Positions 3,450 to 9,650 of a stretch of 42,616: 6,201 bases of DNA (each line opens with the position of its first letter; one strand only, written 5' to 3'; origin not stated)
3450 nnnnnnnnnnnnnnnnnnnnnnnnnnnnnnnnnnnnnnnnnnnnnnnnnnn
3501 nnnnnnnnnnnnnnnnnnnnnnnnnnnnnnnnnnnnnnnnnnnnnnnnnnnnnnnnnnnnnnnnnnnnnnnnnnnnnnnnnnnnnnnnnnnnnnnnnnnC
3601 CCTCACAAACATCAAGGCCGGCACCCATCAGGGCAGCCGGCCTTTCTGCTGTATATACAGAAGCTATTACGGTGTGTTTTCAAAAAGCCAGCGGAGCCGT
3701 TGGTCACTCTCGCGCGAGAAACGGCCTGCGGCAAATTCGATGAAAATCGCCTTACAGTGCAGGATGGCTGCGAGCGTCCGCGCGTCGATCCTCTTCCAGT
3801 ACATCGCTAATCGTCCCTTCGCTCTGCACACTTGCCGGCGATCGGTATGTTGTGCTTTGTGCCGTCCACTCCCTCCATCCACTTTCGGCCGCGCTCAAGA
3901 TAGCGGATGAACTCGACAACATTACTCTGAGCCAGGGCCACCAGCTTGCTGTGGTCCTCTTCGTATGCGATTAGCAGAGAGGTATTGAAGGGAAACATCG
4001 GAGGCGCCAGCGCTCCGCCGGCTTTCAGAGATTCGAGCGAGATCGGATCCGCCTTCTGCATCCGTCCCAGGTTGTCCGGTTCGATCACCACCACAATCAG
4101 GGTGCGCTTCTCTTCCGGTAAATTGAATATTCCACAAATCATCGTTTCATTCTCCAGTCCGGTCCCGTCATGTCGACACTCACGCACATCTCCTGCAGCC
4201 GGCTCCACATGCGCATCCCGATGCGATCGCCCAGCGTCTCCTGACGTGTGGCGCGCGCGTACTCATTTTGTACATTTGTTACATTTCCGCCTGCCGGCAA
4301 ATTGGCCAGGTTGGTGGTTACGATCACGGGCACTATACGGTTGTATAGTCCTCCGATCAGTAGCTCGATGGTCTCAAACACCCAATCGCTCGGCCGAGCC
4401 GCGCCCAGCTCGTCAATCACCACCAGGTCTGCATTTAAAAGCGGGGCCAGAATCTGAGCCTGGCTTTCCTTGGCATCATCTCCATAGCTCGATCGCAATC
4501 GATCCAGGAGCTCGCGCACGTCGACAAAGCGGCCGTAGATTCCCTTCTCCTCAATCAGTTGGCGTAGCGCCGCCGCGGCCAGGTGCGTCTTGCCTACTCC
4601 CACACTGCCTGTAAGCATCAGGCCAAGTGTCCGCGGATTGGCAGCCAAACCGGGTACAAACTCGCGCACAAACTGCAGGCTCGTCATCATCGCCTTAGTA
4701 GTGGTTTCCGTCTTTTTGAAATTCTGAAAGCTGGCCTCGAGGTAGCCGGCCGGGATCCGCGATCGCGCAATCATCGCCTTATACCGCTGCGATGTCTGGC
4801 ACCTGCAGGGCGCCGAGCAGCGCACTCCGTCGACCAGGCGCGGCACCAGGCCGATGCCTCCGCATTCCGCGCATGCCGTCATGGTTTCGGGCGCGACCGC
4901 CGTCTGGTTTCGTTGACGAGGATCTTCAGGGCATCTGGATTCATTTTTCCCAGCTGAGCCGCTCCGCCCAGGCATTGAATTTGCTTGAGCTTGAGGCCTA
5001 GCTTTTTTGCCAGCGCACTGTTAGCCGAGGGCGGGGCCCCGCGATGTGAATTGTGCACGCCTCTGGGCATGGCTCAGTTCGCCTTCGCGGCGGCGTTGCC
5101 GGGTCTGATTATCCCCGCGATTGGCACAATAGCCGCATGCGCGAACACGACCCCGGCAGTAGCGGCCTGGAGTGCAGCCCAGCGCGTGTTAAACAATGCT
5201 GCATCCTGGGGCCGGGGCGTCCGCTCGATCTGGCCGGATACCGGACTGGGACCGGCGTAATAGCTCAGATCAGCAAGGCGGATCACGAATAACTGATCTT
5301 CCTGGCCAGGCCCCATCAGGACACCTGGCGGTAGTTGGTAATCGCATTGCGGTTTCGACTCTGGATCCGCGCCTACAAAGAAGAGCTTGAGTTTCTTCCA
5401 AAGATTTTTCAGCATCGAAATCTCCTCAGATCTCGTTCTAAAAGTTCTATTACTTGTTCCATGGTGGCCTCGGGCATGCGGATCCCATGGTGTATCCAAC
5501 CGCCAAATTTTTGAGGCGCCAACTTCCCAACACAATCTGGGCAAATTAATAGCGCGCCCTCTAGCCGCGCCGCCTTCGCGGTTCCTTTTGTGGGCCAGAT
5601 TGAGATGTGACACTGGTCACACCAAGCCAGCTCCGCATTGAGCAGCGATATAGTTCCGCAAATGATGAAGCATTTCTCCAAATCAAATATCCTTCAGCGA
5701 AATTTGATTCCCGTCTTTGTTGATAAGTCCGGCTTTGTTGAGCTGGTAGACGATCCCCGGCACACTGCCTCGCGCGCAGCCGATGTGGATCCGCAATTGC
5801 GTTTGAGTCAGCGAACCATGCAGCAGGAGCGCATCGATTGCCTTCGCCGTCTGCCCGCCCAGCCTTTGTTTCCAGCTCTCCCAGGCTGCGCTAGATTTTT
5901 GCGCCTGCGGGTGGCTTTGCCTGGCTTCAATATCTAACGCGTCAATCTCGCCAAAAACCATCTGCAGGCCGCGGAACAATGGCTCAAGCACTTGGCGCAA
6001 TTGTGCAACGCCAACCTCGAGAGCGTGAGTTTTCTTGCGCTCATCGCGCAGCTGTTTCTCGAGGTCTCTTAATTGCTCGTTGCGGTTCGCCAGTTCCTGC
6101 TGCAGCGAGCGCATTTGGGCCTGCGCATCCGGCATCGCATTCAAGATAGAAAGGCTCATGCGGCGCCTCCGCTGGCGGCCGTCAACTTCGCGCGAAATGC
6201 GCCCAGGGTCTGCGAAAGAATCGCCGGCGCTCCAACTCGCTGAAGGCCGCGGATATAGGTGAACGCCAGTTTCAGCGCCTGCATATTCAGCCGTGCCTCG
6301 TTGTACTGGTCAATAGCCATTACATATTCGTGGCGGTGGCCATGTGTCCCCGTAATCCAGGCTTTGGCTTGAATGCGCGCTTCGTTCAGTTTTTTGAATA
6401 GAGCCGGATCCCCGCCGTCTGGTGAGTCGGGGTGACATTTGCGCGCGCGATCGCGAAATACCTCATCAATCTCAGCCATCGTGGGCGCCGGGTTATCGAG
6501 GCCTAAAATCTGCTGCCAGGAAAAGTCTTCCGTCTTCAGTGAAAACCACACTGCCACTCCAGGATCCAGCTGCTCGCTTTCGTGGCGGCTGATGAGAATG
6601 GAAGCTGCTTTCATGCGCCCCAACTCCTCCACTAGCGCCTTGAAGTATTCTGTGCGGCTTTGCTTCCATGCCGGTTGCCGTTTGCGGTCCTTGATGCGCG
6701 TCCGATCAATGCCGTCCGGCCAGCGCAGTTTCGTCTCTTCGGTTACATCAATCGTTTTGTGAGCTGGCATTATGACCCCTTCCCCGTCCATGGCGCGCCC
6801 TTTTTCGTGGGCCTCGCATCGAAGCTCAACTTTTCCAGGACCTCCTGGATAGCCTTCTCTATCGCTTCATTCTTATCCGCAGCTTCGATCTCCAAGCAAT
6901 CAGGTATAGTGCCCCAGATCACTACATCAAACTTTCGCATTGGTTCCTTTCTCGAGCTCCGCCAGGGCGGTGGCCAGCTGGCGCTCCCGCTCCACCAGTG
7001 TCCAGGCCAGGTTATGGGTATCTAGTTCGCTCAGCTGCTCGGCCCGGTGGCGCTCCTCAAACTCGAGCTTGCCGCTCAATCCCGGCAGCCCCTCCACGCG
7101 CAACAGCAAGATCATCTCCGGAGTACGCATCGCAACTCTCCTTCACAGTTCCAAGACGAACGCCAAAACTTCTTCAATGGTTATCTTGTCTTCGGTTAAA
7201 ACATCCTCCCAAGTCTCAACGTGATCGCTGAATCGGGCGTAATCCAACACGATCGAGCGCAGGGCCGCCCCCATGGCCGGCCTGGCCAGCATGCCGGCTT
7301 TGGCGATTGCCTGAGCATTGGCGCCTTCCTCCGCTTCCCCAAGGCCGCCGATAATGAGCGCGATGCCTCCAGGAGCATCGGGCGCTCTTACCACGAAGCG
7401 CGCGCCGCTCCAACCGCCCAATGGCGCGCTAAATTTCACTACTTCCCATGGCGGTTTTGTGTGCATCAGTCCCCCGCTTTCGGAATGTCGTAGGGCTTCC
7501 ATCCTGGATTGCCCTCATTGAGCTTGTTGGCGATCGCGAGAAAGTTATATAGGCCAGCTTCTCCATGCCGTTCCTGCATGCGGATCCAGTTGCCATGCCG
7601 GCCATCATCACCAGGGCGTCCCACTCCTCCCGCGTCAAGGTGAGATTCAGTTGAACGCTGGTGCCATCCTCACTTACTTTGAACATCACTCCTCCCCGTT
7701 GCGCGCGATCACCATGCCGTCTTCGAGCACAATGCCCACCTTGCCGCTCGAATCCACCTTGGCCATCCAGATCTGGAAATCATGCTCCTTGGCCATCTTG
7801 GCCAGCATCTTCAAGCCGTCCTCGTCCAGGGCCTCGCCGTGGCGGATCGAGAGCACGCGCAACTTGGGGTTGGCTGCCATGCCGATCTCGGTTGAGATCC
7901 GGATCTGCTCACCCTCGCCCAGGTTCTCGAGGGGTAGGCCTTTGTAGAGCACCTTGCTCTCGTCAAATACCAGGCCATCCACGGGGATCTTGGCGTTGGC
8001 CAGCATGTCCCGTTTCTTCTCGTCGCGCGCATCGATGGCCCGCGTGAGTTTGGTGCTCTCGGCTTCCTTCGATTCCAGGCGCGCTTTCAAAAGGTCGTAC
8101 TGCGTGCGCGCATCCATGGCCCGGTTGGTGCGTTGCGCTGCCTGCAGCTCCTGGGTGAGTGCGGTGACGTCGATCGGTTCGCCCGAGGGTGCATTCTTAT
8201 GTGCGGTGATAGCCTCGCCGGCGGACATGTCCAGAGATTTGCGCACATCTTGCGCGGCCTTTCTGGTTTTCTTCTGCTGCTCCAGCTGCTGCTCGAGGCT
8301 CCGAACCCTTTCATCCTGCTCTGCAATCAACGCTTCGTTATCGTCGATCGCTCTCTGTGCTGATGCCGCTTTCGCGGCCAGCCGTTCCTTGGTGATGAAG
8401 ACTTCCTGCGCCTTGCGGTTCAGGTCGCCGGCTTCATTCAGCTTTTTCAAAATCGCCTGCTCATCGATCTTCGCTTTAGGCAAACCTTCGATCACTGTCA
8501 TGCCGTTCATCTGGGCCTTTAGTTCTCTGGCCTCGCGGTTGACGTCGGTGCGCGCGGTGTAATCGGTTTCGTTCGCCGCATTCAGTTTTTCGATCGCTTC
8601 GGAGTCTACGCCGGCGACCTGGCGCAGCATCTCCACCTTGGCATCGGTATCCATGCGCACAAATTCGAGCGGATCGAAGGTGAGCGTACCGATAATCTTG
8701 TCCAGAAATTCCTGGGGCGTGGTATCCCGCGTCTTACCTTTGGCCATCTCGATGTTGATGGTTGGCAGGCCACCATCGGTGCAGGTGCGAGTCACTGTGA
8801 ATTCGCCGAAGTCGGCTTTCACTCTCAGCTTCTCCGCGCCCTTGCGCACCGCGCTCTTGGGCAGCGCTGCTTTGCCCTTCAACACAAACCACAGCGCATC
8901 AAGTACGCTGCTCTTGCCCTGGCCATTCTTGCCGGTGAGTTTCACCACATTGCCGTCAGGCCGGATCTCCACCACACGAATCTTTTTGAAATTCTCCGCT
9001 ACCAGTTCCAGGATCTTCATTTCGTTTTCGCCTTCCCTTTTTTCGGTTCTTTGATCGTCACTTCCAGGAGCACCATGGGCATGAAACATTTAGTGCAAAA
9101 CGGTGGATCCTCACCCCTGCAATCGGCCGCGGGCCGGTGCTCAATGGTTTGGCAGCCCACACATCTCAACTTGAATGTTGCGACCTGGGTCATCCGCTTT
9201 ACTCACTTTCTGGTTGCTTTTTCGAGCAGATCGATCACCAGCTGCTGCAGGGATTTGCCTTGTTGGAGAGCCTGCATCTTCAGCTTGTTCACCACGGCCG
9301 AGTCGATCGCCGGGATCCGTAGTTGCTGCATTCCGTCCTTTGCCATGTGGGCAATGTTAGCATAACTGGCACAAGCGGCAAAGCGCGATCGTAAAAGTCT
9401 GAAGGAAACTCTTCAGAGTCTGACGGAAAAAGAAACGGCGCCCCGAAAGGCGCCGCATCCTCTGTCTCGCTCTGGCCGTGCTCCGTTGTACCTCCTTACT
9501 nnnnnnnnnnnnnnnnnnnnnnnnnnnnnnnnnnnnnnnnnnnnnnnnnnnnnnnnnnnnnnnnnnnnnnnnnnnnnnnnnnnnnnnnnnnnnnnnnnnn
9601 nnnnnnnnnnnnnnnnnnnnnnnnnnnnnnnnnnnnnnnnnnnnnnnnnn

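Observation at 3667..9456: Separately insulated RHH-led 14-gene operon combining an SMC/Rad50-like ATPase, a J-protein, a wHTH protein and a DnaC-like loader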

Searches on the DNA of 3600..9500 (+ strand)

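Call 12: search_dna_similar(query=window:3600-9500:+, collection=phages, mode=distant, max_rows=20)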
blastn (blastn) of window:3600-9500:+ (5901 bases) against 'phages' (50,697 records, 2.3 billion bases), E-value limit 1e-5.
Records with a match: 4; places in all: 4; records where one place covers at least 80% of the query: 0.
Best place of each record, by identity: 80-90% 1; 60-80% 3.
By first word of the organism name: Caulobacter 2; Erythrobacter 2.
By host as written in the record: Caulobacter crescentus 2; Erythrobacter sp. JL475 1; Erythrobacter litoralis DSM 8509 1.
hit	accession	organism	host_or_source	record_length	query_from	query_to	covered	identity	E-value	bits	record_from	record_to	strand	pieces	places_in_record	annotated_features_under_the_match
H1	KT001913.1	Caulobacter phage Sansa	Caulobacter crescentus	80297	4117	4272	3%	70.5%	3e-10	75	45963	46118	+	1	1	nucleoside triphosphate hydrolase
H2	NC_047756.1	Caulobacter phage Sansa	Caulobacter crescentus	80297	4117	4272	3%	70.5%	3e-10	75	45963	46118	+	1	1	nucleoside triphosphate hydrolase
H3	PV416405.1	Erythrobacter phage ZS04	Erythrobacter sp. JL475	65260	4168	4304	2%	70.1%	2e-6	64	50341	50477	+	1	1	SbcC-like subunit of palindrome specific endonuclease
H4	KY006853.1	Erythrobacter phage vB_EliS_R6L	Erythrobacter litoralis DSM 8509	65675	4168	4230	1%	81.0%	7e-6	61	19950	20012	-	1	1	nucleoside triphosphate hydrolase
